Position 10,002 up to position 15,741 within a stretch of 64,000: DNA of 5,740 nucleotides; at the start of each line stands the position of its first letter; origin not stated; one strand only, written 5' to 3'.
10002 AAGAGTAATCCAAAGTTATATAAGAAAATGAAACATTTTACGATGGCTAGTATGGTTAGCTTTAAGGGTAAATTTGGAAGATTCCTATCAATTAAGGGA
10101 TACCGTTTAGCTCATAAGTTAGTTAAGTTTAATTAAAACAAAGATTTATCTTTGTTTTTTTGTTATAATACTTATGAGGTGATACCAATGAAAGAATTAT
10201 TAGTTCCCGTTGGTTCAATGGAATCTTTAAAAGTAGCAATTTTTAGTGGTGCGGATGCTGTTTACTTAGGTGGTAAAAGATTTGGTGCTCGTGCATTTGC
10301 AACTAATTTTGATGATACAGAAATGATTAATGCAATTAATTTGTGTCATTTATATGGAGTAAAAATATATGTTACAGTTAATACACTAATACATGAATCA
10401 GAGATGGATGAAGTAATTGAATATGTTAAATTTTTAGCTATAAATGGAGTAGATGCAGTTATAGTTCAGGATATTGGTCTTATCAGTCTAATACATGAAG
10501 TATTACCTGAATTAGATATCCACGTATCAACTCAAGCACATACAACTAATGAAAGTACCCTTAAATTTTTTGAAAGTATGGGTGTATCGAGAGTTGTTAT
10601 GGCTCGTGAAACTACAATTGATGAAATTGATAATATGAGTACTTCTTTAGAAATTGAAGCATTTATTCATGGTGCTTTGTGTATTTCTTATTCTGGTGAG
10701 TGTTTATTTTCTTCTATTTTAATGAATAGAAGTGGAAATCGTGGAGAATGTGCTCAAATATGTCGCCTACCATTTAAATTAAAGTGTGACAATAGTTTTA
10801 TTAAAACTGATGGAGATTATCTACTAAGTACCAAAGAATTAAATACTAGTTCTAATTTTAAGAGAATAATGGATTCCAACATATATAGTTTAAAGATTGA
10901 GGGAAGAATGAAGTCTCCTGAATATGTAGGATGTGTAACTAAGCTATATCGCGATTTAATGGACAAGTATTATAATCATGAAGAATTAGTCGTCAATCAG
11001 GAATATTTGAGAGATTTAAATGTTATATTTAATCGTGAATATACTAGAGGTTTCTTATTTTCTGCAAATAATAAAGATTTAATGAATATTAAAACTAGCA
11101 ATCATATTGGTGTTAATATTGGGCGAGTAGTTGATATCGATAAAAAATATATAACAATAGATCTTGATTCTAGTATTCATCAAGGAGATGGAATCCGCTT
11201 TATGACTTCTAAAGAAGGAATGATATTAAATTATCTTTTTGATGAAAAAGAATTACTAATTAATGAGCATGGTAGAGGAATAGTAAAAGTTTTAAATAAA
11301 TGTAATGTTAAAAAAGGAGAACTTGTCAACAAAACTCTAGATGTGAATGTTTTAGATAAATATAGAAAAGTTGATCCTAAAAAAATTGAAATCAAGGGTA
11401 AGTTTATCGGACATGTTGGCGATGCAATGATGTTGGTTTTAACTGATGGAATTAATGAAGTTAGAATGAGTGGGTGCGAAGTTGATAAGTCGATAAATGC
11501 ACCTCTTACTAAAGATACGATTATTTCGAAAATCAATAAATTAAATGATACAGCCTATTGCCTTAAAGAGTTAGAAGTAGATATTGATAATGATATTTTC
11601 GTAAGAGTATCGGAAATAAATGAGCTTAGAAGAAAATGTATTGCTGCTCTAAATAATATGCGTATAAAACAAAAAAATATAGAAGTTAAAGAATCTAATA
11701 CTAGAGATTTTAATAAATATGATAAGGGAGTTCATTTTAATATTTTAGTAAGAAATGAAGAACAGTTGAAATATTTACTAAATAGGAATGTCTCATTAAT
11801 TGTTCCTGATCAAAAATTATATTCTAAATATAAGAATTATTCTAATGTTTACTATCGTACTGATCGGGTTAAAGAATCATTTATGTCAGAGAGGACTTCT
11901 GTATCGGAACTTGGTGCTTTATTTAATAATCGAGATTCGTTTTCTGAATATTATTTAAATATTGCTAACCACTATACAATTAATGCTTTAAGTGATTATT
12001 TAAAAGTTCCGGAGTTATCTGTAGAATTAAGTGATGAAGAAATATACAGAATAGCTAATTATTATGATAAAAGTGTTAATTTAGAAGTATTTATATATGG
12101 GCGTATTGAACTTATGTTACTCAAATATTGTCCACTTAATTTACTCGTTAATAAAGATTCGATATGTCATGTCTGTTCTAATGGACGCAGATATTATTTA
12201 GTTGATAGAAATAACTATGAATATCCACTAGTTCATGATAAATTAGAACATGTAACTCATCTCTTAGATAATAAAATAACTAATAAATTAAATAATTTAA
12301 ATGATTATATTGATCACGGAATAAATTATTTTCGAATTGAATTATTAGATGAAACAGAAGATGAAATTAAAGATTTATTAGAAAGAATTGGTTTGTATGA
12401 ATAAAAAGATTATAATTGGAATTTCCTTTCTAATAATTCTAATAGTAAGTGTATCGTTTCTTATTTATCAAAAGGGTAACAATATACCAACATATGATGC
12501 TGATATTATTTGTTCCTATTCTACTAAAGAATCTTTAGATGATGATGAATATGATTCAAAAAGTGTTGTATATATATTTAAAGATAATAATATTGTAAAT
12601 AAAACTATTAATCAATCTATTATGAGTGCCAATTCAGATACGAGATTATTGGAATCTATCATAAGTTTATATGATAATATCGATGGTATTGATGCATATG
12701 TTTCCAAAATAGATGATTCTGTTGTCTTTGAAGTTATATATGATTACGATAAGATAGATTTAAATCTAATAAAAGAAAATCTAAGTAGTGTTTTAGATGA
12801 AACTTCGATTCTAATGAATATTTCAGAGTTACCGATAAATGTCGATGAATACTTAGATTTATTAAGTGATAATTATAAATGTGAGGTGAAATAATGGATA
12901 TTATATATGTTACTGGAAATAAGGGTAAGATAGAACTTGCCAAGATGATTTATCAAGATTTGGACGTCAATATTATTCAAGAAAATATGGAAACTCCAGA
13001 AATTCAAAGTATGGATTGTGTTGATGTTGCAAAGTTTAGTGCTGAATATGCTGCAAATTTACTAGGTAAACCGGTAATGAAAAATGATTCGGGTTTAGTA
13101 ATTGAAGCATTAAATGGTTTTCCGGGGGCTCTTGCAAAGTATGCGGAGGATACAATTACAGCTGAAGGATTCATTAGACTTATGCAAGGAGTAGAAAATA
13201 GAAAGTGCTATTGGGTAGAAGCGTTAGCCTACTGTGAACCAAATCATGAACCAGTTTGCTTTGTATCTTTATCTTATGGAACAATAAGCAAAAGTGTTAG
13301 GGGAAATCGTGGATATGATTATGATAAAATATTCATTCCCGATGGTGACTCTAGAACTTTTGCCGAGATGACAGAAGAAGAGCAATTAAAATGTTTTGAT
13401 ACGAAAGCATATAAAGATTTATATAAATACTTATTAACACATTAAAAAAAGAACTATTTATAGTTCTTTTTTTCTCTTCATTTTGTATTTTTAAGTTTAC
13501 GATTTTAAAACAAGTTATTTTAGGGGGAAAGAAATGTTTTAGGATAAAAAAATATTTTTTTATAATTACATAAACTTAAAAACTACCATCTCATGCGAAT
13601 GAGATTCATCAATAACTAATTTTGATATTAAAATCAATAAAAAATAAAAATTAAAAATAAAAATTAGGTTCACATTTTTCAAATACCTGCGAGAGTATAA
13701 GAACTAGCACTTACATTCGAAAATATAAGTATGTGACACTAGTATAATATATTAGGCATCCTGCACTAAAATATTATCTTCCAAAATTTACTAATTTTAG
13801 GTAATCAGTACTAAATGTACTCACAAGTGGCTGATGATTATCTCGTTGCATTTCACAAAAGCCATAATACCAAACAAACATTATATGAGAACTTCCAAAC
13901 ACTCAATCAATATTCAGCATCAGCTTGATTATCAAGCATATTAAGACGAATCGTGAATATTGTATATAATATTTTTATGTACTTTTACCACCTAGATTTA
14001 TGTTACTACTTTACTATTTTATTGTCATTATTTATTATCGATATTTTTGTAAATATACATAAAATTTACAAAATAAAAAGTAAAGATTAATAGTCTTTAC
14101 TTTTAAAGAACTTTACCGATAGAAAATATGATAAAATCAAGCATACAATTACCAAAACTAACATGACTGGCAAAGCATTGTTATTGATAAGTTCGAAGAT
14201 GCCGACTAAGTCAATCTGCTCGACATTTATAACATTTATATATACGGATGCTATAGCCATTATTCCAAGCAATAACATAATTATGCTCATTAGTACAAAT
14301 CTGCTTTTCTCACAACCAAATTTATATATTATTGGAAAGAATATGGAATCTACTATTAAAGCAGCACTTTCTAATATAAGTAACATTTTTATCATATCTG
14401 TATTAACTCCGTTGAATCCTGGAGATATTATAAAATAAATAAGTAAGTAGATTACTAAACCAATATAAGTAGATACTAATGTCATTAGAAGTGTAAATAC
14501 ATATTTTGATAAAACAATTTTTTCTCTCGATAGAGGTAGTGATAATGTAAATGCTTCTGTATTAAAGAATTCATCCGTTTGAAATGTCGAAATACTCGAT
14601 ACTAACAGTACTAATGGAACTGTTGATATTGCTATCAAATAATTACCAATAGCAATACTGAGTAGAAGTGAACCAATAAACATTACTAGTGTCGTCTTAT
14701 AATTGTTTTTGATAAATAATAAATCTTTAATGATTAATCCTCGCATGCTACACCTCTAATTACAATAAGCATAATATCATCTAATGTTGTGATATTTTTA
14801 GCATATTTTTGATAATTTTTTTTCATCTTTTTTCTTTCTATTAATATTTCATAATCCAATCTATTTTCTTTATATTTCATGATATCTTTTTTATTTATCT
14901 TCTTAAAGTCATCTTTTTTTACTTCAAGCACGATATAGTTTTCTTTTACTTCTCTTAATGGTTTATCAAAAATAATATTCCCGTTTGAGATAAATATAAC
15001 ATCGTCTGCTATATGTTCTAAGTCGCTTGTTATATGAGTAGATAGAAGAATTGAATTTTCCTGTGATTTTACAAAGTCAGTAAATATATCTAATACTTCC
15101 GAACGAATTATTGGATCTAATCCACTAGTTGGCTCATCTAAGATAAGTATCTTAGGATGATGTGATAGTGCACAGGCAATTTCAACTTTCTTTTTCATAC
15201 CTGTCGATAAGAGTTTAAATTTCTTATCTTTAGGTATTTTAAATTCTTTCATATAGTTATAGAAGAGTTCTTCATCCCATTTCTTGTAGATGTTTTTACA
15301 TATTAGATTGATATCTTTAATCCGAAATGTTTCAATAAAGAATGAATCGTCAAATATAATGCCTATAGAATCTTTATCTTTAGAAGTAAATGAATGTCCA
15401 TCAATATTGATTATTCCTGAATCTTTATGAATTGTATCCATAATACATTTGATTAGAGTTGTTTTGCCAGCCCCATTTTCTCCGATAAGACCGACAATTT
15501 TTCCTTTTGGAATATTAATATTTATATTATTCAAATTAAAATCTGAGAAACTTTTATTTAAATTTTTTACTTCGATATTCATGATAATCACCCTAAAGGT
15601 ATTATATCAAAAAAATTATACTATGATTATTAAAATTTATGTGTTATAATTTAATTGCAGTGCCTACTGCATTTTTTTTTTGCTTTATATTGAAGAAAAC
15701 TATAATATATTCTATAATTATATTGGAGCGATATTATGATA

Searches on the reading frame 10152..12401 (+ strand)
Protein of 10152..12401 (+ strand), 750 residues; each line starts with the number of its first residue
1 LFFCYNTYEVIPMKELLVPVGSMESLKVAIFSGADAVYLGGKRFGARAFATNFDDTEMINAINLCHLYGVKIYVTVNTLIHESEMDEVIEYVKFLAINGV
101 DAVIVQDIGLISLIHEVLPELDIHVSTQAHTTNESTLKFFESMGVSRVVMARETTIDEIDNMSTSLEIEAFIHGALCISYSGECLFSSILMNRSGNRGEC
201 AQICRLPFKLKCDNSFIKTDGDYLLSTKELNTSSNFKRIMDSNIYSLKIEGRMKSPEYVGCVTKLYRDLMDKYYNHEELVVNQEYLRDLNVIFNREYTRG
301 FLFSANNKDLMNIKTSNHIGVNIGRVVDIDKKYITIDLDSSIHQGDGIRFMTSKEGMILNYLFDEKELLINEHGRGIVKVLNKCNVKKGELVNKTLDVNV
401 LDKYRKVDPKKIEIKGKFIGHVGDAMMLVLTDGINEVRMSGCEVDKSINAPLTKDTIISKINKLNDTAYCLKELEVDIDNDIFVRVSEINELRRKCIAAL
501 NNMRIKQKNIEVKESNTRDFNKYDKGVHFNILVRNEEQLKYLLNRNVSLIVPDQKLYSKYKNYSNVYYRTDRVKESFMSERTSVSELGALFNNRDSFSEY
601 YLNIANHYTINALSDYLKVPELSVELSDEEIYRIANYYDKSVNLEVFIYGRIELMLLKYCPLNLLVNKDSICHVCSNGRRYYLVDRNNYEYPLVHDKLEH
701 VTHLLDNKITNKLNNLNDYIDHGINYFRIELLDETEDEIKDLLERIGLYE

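Call 15: search_protein_families(library=pfam, proteins=[window:10152-12401:+], max_evalue=0.001)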
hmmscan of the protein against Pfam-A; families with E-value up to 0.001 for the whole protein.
window:10152-12401:+ (750 aa): 2 families
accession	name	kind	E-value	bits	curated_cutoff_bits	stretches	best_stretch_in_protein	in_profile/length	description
PF01136.24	Peptidase_U32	-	3.8e-86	288.6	22.4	2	85-306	1-231/233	Peptidase family U32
PF12392.13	DUF3656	-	3.2e-19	70.1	22.1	1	393-505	2-109/109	Collagenase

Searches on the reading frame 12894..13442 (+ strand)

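Call 15: search_protein_families(library=pfam, proteins=[window:12894-13442:+], max_evalue=0.001)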
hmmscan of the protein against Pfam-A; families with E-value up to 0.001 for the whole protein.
window:12894-13442:+ (183 aa): 1 family
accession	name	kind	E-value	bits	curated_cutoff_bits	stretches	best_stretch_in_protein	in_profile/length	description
PF01725.21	Ham1p_like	-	1.2e-33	117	22.5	1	3-166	1-172/186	Ham1 family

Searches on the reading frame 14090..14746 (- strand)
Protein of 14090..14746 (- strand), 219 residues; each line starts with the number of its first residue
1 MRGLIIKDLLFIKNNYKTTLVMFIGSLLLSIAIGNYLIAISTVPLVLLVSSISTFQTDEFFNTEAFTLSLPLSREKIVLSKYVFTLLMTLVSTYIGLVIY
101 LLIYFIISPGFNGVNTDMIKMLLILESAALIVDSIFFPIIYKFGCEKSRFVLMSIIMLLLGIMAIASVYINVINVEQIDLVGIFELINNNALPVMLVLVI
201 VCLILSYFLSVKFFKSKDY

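Call 15: search_protein_families(library=pfam, proteins=[window:14090-14746:-], max_evalue=0.001)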
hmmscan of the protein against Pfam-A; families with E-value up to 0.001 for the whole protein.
window:14090-14746:- (219 aa): 1 family
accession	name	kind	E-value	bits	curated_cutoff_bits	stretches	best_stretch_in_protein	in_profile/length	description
PF13346.12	ABC2_membrane_5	-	2.5e-29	102.7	25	1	3-215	1-205/205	ABC-2 family transporter protein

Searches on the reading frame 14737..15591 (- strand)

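Call 15: search_protein_families(library=pfam, proteins=[window:14737-15591:-], max_evalue=0.001)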
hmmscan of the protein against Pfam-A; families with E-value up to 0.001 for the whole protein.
window:14737-15591:- (285 aa): 4 families
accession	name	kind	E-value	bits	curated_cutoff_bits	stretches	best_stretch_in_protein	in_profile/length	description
PF00005.33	ABC_tran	-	3.2e-31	109.2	25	1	20-156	1-137/137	ABC transporter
PF13304.12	AAA_21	-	3.2e-11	44.3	27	1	60-186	145-298/304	AAA domain, putative AbiEii toxin, Type IV TA system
PF13401.12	AAA_22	-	9.5e-05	23.2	27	1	32-158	7-96/130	AAA domain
PF19993.5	DO-GTPase2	-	0.00078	19.6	27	0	32-68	2-34/226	Double-GTPase 2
